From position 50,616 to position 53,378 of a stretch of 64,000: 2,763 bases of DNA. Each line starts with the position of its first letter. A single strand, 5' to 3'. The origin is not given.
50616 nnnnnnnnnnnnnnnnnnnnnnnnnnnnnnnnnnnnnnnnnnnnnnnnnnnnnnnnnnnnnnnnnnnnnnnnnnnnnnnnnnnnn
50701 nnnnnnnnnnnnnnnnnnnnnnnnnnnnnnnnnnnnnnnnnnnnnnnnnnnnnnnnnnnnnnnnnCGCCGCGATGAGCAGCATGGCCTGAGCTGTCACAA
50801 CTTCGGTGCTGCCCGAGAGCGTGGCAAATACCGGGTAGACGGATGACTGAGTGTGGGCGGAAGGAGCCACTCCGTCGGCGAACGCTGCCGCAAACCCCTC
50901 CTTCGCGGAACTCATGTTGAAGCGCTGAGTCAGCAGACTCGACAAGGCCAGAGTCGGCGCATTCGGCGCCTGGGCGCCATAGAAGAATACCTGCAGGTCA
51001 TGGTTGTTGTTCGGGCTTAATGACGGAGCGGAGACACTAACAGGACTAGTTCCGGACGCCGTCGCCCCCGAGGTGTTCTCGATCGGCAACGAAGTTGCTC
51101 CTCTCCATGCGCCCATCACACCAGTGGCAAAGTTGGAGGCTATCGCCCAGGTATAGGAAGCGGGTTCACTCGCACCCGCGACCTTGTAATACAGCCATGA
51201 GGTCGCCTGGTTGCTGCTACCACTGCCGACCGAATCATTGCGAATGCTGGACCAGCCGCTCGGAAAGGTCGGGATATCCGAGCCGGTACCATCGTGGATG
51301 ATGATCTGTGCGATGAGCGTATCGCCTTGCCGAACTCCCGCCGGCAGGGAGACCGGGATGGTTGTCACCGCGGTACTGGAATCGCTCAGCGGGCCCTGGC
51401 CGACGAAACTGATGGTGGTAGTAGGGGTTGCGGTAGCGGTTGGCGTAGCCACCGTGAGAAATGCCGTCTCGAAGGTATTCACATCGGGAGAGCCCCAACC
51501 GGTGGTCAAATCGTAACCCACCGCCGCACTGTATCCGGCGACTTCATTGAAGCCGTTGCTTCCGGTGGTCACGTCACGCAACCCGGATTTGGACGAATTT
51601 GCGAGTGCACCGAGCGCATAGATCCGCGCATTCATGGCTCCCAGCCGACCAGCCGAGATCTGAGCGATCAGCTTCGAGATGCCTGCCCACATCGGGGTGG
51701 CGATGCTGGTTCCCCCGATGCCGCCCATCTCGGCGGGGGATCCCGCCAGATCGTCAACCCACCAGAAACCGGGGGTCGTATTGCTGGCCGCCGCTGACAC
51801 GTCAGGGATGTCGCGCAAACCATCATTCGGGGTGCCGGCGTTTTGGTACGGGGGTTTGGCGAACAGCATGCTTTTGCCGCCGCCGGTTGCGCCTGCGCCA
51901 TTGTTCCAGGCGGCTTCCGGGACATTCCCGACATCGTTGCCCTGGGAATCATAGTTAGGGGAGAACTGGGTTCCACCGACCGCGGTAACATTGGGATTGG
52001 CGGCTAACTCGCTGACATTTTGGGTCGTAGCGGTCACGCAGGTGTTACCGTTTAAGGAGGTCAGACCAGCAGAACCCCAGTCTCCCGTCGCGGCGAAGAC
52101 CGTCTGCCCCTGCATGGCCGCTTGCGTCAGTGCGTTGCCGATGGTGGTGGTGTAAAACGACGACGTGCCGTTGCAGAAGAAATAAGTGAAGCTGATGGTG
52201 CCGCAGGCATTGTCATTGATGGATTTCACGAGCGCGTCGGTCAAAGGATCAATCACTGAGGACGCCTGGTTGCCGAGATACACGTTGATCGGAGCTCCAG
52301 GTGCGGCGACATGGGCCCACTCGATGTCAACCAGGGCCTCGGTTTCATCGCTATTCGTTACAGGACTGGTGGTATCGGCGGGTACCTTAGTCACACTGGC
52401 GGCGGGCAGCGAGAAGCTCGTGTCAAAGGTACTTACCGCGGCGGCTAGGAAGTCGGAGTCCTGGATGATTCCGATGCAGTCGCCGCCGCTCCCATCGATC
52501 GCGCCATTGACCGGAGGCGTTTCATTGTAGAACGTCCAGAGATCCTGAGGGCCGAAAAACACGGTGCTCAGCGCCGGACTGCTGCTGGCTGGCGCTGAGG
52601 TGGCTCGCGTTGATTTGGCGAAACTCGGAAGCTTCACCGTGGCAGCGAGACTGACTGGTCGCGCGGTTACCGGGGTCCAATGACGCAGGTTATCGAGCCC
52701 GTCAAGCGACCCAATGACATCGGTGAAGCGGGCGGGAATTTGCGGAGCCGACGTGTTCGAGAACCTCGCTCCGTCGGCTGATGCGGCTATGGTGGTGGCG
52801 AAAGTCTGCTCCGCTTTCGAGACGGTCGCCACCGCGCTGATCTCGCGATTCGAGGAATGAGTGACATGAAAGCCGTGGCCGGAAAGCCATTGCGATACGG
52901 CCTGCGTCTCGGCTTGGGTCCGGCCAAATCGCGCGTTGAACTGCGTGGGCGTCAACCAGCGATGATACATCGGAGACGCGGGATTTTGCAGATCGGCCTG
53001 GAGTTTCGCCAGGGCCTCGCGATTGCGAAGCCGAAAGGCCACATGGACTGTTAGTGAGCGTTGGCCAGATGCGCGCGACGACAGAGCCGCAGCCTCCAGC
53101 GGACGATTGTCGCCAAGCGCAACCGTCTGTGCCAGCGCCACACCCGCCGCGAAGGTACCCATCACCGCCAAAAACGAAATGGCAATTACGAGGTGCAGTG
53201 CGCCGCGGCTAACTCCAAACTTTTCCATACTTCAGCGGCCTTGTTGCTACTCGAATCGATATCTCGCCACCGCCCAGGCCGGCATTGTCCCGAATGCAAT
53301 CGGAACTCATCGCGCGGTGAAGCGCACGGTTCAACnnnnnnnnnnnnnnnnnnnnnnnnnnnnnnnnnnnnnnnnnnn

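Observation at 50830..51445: Uncharacterised ~200-aa domain shared by an S53 peptidase and a tandem-repeat secreted protein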

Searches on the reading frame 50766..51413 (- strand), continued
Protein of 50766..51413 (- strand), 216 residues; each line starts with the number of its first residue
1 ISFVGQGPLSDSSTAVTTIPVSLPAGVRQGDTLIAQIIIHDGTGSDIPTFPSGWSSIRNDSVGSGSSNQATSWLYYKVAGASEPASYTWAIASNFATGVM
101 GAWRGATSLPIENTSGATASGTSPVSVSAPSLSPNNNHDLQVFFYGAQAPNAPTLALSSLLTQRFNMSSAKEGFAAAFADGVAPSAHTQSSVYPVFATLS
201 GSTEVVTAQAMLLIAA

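Call 74: search_protein_families(library=pfam, alignment_id=A4, max_evalue=0.00001)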
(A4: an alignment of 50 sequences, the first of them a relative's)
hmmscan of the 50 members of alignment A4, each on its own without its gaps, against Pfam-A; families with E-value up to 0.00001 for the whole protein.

A. member 1, P0078 (562 aa): 1 family
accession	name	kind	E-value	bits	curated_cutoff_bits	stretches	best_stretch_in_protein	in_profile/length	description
PF17957.7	Big_7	-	9.8e-07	29.8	24.1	1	199-262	1-70/70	Bacterial Ig domain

B. families by the number of members that match (of 50 scanned): 56 families (the first 25 are shown)
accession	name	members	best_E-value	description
PF17963.7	Big_9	6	8.8e-30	Bacterial Ig domain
PF17892.7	Cadherin_5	6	3.3e-25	Cadherin-like domain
PF17803.7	Cadherin_4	5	5.2e-22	Bacterial cadherin-like domain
PF20419.3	DUF6701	4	1.3e-87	Family of unknown function (DUF6701)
PF16184.11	Cadherin_3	4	1e-16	Cadherin-like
PF13415.12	Kelch_3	3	1.8e-27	Galactose oxidase, central domain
PF13964.12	Kelch_6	3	6.1e-27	Kelch motif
PF13418.12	Kelch_4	3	2.1e-26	Galactose oxidase, central domain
PF01344.31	Kelch_1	3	6.1e-26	Kelch motif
PF24681.1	Kelch_KLHDC2_KLHL20_DRC7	3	1e-14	KLHDC2/KLHL20/DRC7 Kelch-repeats domain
PF07646.21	Kelch_2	3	1.3e-14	Kelch motif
PF00149.33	Metallophos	3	8.3e-11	Calcineurin-like phosphoesterase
PF24981.1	Beta-prop_ATRN-LZTR1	3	4.7e-10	Attractin/LZTR1 beta-propeller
PF00041.27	fn3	3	4e-07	Fibronectin type III domain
PF20254.3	DMFA2_C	2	2.8e-106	N,N-dimethylformamidase beta subunit-like, C-terminal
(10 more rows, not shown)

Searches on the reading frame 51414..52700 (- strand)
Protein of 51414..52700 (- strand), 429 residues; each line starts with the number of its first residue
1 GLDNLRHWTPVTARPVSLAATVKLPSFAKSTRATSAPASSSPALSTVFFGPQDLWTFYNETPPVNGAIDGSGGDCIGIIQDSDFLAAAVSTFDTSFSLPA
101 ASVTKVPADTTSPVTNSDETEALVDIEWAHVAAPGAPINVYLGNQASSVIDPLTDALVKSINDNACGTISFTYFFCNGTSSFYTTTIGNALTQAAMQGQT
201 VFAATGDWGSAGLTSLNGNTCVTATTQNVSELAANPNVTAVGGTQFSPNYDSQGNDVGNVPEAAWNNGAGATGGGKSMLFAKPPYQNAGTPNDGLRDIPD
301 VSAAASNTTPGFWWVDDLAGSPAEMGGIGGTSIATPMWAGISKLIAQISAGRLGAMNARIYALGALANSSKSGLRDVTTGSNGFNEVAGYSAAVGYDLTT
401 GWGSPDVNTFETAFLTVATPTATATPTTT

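Call 53: search_protein_families(library=pfam, proteins=[window:51414-52700:-], max_evalue=0.1)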
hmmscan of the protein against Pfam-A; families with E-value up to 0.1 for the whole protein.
window:51414-52700:- (429 aa): 0 families

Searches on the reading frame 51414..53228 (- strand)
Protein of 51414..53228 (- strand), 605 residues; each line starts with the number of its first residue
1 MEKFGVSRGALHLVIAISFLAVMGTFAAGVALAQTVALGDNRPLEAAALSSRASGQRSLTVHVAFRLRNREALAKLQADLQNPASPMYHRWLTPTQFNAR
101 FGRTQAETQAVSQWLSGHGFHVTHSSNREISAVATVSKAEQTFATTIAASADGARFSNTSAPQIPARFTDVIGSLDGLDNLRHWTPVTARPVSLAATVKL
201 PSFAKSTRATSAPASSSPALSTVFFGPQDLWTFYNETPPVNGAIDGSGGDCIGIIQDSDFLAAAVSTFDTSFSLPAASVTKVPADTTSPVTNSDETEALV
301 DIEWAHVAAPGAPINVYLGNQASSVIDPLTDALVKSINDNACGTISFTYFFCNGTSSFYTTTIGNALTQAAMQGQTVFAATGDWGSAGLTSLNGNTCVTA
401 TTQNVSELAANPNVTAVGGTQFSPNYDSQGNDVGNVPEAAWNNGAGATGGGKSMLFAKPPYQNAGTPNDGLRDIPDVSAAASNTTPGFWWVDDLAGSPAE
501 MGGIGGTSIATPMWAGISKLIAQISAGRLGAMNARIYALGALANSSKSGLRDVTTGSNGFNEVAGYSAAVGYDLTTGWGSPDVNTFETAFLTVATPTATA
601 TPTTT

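Call 54: search_solved_structures(query=window:51414-53228:-, max_evalue=0.01, show_alignments=1)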
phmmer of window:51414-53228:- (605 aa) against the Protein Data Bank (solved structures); distinct sequences matched with E-value up to 0.01: 6.
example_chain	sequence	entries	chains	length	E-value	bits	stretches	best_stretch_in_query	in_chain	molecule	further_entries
6m8w_A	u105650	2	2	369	1.7e-20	76.6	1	314-585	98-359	SEDOLISIN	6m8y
6m9c_A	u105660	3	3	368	1.8e-20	76.6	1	314-585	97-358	SEDOLISIN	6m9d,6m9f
1ga1_A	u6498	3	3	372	1.9e-20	76.5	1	314-585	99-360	SERINE-CARBOXYL PROTEINASE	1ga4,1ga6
1nlu_A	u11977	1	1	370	2.1e-20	76.3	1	314-585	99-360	SEDOLISIN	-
3ee6_A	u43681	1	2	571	6.8e-15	58.1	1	296-584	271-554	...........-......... 1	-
3edy_A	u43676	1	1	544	1.3e-14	57.2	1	296-583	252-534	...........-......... 1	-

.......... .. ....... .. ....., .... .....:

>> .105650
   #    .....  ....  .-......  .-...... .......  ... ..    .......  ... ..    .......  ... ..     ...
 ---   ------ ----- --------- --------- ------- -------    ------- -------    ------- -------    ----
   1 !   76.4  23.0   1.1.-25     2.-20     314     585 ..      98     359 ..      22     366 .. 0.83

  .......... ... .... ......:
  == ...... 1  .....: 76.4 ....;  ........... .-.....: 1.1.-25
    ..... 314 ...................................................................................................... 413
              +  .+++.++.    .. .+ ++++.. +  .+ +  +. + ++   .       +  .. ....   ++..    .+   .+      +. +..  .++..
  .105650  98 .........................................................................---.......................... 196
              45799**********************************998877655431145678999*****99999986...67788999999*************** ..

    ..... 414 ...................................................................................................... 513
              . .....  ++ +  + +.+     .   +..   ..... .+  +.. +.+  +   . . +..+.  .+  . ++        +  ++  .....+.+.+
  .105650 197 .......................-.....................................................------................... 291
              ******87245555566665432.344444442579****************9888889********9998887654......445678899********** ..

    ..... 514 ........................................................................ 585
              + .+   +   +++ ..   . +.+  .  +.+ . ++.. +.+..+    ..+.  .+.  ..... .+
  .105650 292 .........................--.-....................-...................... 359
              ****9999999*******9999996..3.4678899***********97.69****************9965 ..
